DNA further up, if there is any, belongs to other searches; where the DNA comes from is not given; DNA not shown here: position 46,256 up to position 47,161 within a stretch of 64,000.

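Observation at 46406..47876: Cupin-type phosphoglucose isomerase next to a cytidylyltransferase-cupin fusion: non-canonical hexose-phosphate module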

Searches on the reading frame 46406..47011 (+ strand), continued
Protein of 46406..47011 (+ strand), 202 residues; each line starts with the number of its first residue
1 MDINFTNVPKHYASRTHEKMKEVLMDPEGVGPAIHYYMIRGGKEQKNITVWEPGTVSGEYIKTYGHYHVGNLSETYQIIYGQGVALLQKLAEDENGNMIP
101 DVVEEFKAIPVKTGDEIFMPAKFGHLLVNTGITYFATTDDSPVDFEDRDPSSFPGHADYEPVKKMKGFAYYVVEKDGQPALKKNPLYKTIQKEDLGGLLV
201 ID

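Call 33: find_related_loci(query=window:46406-47011:+, collection=metagenome_contigs, flank=10000)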
Query window:46406-47011:+ (202 aa) in metagenome_contigs; peptide patterns used: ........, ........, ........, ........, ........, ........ (x = any residue, [..] = any of these).
400 stretches matched a pattern; 252 encode a relative of the query (tblastn E <= 1e-3); the best 80 are kept; 80 distinct loci.
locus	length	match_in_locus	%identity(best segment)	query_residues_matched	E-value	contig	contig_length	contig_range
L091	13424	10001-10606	86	1-202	5e-119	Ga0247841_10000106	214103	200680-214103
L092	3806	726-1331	83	1-202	2e-118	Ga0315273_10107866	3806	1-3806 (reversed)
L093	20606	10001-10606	83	1-202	9e-116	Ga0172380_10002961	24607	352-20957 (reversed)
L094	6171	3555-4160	84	1-202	2e-115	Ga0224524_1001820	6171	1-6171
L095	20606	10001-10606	84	1-202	4e-115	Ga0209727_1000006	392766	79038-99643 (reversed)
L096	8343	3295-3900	83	1-202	1e-114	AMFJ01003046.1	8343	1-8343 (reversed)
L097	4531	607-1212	82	1-202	2e-115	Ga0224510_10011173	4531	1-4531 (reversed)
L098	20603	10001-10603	85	1-201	2e-113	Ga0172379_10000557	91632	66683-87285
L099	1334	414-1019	81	1-202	2e-122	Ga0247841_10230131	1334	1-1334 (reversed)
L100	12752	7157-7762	82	1-202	4e-113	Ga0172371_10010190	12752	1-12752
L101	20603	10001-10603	82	1-201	7e-113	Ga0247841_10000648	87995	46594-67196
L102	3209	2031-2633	81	1-201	6e-114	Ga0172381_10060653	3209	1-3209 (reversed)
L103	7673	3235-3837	81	1-201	5e-111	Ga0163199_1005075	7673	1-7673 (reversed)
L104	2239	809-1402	81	4-201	2e-116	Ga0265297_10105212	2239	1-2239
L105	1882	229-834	80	1-202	3e-116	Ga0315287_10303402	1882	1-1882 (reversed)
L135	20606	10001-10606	76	1-202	6e-103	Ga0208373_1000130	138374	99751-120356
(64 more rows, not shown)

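Call 39: search_protein_families(library=ncbifam, proteins=[L135:9546-9977:+], max_evalue=0.001)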
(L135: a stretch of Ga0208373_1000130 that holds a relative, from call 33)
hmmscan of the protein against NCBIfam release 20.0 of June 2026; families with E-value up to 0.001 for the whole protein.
L135:9546-9977:+ (144 aa): 1 family
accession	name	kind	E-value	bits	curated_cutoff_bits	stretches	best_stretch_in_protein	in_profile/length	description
TIGR01479.1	GMP_PMI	equivalog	4.6e-07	29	372.95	1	6-103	348-439/467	mannose-1-phosphate guanylyltransferase/mannose-6-phosphate isomerase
